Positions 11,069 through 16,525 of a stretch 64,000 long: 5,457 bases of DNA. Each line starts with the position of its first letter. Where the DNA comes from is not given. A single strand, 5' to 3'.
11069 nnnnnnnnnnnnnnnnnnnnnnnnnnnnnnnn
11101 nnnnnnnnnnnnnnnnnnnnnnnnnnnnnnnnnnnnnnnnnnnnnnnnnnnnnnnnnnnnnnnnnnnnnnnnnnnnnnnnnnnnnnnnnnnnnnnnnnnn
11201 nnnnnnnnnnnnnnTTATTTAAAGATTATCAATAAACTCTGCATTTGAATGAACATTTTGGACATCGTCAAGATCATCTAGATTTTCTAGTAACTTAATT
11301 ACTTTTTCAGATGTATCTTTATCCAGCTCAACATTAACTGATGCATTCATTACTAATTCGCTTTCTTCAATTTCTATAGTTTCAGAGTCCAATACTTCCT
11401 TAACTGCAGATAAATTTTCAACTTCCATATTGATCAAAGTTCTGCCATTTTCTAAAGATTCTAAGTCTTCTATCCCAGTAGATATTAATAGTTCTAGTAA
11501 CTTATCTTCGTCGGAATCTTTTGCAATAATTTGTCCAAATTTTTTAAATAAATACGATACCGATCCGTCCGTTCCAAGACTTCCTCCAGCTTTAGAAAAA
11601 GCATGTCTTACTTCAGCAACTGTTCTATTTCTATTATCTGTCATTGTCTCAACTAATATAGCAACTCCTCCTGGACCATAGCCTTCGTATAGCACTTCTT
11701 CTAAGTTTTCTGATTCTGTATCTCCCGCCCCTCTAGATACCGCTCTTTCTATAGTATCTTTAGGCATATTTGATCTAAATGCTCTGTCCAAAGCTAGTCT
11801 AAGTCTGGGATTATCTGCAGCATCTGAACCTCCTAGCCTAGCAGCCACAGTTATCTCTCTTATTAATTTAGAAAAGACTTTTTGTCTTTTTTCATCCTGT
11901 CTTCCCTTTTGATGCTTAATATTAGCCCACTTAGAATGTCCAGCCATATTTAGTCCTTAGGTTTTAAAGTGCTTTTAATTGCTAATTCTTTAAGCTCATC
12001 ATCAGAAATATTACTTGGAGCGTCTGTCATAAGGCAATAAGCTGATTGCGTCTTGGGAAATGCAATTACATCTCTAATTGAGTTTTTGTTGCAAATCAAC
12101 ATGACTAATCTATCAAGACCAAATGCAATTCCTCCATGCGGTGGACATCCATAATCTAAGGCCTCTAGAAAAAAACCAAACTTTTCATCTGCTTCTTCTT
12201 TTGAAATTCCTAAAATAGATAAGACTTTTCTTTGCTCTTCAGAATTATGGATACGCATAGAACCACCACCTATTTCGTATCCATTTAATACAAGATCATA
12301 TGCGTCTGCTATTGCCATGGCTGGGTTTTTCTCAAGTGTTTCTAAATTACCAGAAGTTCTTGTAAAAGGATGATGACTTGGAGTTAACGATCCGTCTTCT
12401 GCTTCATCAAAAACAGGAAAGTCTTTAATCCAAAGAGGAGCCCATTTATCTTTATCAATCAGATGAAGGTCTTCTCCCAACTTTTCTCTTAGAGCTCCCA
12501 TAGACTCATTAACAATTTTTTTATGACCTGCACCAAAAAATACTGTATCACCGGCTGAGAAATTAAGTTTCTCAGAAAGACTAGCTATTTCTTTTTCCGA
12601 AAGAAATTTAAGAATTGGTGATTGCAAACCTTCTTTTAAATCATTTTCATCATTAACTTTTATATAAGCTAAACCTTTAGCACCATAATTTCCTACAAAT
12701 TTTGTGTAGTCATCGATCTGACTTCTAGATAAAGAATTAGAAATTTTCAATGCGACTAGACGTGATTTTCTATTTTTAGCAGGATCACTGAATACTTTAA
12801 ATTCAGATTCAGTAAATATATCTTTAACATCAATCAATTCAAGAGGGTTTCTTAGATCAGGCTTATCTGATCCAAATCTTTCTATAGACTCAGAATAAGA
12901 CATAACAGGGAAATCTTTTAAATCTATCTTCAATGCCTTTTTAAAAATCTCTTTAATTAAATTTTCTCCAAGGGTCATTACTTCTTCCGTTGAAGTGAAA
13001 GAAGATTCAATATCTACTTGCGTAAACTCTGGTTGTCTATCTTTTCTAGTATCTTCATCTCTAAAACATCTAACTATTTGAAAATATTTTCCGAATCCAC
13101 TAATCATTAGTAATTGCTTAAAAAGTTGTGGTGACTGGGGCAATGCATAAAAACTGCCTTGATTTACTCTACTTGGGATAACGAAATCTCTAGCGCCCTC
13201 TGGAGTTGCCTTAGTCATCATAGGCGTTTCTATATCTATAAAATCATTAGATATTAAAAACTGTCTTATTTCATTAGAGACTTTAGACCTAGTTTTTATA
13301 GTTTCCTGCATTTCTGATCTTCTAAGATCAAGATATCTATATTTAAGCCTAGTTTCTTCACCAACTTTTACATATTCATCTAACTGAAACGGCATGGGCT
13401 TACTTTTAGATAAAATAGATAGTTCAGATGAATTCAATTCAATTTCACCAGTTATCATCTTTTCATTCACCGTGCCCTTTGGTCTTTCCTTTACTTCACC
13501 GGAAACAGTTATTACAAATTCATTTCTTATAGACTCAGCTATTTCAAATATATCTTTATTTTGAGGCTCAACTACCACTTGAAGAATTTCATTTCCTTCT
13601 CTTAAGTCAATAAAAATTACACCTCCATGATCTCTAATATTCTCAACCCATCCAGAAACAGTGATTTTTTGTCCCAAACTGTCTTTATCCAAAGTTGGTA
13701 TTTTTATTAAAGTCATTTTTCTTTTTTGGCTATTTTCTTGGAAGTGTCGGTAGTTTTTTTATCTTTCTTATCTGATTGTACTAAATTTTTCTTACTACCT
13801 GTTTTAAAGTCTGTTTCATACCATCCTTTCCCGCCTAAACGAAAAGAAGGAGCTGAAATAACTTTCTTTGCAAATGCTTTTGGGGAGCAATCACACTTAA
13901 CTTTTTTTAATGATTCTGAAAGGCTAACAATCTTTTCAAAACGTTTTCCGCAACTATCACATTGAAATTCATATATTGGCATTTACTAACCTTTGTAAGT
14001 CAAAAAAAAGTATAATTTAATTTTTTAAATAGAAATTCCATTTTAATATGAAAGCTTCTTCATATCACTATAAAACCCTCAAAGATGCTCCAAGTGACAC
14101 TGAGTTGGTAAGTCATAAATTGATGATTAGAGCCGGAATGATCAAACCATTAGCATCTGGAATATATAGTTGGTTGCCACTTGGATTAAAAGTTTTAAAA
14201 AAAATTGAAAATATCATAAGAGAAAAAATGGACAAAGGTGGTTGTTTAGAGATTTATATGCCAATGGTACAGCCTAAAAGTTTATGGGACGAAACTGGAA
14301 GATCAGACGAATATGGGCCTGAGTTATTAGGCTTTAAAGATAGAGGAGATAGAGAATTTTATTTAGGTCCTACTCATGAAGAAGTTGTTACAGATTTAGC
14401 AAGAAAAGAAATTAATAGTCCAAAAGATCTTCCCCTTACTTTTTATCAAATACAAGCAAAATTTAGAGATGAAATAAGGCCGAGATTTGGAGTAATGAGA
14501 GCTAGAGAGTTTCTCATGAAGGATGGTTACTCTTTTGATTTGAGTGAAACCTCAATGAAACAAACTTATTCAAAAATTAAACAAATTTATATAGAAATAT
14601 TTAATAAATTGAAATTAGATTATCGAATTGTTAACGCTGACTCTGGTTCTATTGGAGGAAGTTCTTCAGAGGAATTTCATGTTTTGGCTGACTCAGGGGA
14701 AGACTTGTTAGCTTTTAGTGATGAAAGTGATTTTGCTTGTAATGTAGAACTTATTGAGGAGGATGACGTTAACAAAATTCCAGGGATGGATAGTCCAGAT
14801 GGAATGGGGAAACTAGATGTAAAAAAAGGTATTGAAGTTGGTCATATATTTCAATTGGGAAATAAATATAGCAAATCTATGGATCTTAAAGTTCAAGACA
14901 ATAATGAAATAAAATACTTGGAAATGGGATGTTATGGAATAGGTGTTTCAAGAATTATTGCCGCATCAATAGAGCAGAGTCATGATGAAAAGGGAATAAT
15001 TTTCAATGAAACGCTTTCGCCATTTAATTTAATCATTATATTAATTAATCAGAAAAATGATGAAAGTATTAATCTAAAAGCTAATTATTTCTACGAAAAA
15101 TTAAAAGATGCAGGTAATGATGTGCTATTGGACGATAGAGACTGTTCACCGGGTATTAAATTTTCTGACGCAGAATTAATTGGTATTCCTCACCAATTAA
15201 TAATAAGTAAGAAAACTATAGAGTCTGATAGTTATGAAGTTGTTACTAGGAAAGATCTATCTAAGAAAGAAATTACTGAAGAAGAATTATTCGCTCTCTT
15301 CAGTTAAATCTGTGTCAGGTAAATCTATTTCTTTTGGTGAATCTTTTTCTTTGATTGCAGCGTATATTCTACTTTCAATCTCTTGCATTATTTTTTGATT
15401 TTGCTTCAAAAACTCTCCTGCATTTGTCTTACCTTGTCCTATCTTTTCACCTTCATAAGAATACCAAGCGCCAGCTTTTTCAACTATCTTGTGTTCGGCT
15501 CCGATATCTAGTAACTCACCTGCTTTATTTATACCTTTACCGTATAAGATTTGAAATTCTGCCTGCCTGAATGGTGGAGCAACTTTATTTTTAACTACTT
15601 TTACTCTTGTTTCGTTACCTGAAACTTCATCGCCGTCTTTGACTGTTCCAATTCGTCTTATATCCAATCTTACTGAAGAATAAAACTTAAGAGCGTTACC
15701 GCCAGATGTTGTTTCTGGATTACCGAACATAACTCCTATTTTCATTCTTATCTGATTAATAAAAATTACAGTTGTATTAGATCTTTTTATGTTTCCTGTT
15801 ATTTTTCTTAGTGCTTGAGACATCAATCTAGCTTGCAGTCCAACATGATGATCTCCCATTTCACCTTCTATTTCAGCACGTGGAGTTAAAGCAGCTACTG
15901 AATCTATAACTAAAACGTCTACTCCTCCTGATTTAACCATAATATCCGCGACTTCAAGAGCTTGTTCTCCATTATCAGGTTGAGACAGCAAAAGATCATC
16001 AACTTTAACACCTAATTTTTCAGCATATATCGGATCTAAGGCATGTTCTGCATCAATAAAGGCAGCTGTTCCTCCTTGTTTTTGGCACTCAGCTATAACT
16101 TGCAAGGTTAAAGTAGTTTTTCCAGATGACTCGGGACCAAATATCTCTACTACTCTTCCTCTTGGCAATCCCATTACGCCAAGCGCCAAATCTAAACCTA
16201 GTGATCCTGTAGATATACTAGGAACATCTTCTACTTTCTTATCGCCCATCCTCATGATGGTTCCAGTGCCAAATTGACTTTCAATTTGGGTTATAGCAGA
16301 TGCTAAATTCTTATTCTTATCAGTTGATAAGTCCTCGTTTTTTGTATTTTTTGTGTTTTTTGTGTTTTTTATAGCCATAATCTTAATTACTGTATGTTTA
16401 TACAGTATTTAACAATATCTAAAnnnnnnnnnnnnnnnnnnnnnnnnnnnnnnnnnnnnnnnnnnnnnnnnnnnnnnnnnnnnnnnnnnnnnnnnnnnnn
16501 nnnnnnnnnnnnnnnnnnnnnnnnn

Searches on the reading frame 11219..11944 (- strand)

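Call 79: search_protein_families(library=pfam, proteins=[window:11219-11944:-], max_evalue=0.000001)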
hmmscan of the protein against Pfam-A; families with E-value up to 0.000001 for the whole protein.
window:11219-11944:- (241 aa): 2 families
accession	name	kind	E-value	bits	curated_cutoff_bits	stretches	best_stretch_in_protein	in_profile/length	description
PF01709.26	Transcrip_reg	-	2.4e-54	183.8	27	1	81-235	1-160/160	TACO1/YebC second and third domain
PF20772.2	TACO1_YebC_N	-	4.1e-32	110.9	36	1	4-74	1-72/73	TACO1/YebC protein N-terminal domain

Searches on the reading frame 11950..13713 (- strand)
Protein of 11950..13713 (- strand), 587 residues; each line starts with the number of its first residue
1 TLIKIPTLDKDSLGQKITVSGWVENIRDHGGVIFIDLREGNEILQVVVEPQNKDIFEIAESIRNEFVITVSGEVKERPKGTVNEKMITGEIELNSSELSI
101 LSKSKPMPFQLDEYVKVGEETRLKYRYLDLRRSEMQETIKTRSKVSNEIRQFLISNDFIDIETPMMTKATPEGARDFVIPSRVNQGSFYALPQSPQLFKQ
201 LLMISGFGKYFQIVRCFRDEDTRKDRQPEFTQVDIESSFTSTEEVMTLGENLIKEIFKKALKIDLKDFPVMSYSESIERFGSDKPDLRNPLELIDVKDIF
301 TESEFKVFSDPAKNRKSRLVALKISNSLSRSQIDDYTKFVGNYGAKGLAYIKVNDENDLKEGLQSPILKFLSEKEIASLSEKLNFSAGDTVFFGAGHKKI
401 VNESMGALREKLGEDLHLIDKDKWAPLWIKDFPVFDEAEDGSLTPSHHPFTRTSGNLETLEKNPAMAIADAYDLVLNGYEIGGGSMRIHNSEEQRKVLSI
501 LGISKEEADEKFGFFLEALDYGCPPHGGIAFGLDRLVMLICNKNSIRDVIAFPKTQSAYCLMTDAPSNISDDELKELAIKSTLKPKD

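Call 79: search_protein_families(library=pfam, proteins=[window:11950-13713:-], max_evalue=0.000001)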
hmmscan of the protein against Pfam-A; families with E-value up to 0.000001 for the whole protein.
window:11950-13713:- (587 aa): 3 families
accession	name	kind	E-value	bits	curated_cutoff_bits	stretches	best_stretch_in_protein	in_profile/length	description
PF00152.25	tRNA-synt_2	-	3.8e-123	410.9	25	1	119-556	2-308/308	tRNA synthetases class II (D, K and N)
PF02938.19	GAD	-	1.1e-22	80.5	23.4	1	308-405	1-95/95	GAD domain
PF01336.31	tRNA_anti-codon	-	8.9e-17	61.2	27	1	17-100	1-74/75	OB-fold nucleic acid binding domain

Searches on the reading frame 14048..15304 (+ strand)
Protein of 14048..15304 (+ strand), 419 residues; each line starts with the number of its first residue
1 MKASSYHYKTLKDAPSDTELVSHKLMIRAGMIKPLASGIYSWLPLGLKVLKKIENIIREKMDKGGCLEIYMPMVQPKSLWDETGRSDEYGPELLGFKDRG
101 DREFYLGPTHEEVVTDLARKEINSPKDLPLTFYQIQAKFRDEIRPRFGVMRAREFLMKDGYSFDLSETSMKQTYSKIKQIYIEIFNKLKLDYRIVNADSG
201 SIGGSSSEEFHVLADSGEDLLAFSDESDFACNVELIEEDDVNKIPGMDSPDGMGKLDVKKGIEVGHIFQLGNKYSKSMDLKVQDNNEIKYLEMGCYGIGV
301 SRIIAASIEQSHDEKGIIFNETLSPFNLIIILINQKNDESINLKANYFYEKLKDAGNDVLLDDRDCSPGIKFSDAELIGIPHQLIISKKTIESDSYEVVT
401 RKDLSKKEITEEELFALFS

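Call 79: search_protein_families(library=pfam, proteins=[window:14048-15304:+], max_evalue=0.000001)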
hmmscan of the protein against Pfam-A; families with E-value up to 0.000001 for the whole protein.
window:14048-15304:+ (419 aa): 2 families
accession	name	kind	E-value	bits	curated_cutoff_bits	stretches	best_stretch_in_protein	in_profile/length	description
PF00587.30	tRNA-synt_2b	-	1.8e-32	113.3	29.3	1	96-310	3-178/179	tRNA synthetase class II core domain (G, H, P, S and T)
PF03129.25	HGTP_anticodon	-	3.1e-15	56.5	21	1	329-416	3-89/94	Anticodon binding domain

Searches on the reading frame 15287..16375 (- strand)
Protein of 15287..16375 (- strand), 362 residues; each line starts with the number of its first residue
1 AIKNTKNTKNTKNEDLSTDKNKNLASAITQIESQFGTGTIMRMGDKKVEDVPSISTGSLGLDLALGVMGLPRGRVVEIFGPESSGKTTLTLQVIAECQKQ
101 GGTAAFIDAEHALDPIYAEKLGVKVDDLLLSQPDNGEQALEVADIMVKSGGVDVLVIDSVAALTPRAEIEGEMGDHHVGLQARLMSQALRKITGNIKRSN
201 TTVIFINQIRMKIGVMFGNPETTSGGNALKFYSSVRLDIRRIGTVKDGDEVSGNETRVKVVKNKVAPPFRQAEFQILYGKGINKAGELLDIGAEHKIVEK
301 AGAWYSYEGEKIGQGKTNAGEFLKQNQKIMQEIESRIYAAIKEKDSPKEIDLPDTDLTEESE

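Call 79: search_protein_families(library=pfam, proteins=[window:15287-16375:-], max_evalue=0.000001)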
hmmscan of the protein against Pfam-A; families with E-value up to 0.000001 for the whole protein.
window:15287-16375:- (362 aa): 3 families
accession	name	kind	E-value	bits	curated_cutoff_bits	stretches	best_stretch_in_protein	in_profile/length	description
PF00154.27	RecA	-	1.1e-139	464.7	27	1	22-283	1-262/262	recA bacterial DNA recombination protein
PF21096.2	RecA_C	-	1.8e-23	82.9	27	1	286-341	1-56/57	RecA C-terminal domain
PF08423.17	Rad51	-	7.1e-09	35.7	22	1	51-241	5-211/244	Rad51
